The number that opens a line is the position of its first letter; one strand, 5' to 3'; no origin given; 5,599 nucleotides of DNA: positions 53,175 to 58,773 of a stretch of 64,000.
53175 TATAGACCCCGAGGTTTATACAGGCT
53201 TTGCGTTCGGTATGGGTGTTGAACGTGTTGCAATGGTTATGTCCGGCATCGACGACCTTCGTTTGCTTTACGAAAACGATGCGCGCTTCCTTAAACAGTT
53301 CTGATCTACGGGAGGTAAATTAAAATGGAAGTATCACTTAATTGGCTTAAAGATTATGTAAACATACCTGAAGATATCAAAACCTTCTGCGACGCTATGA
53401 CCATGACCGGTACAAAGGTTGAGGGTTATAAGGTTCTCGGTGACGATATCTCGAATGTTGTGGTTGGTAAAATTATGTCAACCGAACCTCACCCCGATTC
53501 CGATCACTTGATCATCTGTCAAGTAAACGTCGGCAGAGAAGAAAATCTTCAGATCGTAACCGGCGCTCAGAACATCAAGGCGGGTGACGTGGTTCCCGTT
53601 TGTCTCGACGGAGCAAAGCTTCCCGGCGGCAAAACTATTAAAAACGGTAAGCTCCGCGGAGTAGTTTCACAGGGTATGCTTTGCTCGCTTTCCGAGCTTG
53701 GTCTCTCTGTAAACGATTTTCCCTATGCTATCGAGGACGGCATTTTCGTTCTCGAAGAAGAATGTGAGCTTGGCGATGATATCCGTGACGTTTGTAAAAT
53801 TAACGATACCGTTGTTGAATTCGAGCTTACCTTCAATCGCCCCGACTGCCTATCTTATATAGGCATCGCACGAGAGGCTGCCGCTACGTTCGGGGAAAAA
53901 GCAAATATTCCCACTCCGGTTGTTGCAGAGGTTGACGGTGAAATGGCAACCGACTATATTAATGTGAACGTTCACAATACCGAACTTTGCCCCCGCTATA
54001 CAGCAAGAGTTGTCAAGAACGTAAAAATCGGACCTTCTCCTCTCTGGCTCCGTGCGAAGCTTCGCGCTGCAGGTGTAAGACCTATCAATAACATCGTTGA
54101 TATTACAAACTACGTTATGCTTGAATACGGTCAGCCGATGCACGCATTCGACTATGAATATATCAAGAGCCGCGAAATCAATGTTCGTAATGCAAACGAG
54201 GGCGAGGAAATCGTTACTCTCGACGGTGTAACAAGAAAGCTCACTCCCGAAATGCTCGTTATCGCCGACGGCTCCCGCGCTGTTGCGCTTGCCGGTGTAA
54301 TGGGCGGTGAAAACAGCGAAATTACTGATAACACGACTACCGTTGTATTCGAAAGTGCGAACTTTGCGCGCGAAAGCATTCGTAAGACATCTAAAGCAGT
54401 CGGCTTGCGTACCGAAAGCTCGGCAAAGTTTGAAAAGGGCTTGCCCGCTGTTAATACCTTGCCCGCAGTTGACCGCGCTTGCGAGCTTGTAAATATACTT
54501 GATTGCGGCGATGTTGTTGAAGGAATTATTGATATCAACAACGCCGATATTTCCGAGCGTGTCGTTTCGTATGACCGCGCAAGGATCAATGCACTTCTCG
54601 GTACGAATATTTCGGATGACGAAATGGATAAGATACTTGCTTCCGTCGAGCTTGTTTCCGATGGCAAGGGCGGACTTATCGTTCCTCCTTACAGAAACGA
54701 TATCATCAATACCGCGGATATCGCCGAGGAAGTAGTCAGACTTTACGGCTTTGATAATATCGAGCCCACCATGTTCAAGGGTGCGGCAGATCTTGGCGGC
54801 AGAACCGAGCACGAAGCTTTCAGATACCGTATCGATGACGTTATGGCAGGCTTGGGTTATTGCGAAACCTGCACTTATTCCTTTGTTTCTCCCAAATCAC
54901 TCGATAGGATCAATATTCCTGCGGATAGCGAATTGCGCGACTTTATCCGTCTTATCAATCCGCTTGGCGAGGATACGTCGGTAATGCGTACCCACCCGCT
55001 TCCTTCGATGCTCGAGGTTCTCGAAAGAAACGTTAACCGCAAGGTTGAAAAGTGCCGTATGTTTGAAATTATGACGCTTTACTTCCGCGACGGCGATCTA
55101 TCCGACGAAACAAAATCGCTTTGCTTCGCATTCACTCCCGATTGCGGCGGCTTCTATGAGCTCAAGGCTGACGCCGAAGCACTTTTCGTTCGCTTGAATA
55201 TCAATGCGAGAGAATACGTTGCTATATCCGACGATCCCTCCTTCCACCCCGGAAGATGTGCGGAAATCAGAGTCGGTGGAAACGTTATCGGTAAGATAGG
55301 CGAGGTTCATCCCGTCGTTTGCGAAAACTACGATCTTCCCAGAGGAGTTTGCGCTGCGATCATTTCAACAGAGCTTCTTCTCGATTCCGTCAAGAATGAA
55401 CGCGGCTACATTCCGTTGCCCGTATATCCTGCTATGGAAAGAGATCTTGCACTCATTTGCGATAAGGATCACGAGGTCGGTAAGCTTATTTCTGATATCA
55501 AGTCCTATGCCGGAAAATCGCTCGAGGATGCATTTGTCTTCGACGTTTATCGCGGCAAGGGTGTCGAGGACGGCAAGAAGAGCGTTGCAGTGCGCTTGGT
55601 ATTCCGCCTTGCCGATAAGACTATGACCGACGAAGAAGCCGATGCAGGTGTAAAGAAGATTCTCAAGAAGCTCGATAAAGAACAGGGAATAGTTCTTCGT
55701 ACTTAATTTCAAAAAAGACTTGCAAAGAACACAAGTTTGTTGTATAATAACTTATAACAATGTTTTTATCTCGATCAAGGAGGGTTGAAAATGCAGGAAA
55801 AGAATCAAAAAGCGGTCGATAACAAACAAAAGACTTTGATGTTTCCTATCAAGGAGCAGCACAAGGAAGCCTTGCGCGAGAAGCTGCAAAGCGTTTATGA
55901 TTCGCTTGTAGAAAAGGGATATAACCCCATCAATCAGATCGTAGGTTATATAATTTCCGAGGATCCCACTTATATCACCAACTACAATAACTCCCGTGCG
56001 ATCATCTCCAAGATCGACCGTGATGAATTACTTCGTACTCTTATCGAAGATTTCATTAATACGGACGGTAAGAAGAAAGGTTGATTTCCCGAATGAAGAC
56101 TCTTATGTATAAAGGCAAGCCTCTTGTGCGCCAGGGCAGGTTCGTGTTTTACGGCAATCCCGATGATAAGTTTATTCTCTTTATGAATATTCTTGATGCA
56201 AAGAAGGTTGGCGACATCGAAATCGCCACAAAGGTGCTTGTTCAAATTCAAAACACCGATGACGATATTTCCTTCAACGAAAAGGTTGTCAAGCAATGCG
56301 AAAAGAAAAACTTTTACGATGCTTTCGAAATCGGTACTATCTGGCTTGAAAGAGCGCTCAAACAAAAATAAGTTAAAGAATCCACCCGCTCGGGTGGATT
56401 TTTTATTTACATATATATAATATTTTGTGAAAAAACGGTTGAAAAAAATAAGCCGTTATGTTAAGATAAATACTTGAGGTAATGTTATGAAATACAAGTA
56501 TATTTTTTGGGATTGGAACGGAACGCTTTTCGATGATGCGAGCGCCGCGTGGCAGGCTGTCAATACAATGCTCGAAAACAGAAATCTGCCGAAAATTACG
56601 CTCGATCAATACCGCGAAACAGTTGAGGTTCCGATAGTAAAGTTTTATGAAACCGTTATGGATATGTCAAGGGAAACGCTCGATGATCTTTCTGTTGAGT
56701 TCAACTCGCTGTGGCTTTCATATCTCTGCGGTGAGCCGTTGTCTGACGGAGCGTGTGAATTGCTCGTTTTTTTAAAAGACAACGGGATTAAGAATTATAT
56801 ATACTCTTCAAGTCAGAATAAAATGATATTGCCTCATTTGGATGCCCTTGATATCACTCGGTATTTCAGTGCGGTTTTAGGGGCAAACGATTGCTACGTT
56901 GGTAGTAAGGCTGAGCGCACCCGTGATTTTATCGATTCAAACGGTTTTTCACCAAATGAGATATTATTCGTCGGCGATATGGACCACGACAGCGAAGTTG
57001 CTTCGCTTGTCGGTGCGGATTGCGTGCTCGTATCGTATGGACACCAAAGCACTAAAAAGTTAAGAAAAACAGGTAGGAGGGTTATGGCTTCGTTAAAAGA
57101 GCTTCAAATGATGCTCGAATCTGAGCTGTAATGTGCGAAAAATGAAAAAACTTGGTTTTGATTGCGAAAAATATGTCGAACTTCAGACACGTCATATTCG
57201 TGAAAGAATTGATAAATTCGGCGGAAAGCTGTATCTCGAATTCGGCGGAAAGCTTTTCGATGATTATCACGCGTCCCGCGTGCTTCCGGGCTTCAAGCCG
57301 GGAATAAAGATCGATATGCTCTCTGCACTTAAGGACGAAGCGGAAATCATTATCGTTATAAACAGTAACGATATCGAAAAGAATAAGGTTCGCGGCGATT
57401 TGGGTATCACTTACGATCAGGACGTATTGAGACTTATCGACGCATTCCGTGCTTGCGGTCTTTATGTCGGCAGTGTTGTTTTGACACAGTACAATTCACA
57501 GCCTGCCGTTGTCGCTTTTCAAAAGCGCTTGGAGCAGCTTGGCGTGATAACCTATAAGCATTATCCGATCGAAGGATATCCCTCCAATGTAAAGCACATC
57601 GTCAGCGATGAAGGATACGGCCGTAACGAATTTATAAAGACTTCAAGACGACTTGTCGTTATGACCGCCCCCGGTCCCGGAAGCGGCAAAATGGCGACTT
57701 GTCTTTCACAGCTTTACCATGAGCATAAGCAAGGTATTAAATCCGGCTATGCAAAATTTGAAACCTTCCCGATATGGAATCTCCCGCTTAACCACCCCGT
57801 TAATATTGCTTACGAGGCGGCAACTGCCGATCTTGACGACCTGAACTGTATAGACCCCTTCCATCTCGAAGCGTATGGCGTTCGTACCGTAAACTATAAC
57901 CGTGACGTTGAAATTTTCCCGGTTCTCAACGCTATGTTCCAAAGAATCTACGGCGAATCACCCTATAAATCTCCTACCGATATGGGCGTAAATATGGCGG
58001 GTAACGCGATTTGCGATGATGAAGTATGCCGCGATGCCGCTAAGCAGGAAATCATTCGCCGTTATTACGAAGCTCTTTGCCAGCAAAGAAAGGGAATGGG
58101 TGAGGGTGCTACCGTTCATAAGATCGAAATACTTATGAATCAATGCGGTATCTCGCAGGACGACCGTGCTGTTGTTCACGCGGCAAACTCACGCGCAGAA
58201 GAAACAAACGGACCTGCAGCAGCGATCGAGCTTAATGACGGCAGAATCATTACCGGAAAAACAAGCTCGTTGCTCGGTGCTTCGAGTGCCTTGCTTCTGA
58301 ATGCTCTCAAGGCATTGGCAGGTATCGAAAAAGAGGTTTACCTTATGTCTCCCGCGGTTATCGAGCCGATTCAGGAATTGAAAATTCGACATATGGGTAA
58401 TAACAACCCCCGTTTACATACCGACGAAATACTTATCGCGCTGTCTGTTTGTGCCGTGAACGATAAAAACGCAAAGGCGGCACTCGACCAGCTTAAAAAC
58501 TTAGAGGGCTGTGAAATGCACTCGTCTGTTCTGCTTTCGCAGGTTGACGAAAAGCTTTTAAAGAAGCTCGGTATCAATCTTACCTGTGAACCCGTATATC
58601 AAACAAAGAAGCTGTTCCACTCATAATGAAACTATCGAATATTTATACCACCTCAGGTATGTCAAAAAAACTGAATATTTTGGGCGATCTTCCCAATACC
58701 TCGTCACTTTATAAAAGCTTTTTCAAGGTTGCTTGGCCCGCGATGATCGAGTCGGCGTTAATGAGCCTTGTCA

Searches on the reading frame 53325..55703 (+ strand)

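Call 51: search_protein_families(library=pfam, proteins=[window:53325-55703:+], max_evalue=0.00001)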
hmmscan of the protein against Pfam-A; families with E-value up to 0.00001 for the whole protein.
window:53325-55703:+ (793 aa): 5 families
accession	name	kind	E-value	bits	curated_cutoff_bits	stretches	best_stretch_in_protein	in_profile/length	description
PF03483.22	B3_4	-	5.3e-70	235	29.3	1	222-390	2-170/174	B3/4 domain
PF17759.6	tRNA_synthFbeta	-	2.5e-56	190.9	22.4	1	479-680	1-212/214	Phenylalanyl tRNA synthetase beta chain CLM domain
PF03147.19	FDX-ACB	-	8.7e-28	97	31.1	1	699-792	1-94/94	Ferredoxin-fold anticodon binding domain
PF01588.26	tRNA_bind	-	7.8e-19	68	27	1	45-130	1-77/96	Putative tRNA binding domain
PF03484.21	B5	-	3.4e-16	59.6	28.6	1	416-476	3-67/67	tRNA synthetase B5 domain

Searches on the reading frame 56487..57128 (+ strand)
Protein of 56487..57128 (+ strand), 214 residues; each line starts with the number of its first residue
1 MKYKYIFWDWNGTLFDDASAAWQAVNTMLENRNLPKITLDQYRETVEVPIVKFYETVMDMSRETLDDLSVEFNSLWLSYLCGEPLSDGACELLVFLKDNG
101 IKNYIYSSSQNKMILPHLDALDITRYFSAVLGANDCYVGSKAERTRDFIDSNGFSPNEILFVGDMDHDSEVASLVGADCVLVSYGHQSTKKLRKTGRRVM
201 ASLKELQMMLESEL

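Call 51: search_protein_families(library=pfam, proteins=[window:56487-57128:+], max_evalue=0.00001)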
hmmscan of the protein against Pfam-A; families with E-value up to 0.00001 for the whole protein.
window:56487-57128:+ (214 aa): 3 families
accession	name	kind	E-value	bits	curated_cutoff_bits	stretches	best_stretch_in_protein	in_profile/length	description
PF13419.12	HAD_2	-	2.2e-16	60.9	23.8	1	6-182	1-178/178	Haloacid dehalogenase-like hydrolase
PF00702.32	Hydrolase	-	3.1e-11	44.5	26.4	1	3-172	1-187/191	haloacid dehalogenase-like hydrolase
PF13242.12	Hydrolase_like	-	1.1e-06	28.9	22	1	151-206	16-75/75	HAD-hyrolase-like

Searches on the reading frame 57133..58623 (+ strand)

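Call 51: search_protein_families(library=pfam, proteins=[window:57133-58623:+], max_evalue=0.00001)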
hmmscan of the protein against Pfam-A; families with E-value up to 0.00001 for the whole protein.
window:57133-58623:+ (497 aa): 2 families
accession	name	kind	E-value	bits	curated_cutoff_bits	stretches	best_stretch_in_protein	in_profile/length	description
PF08903.17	DUF1846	-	2.8e-180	598.8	27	1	8-338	2-332/333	Domain of unknown function DUF1846, N-terminal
PF20921.3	DUF1846_C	-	5.4e-71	237.7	27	1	343-495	1-153/153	Domain of unknown function DUF1846, C-terminal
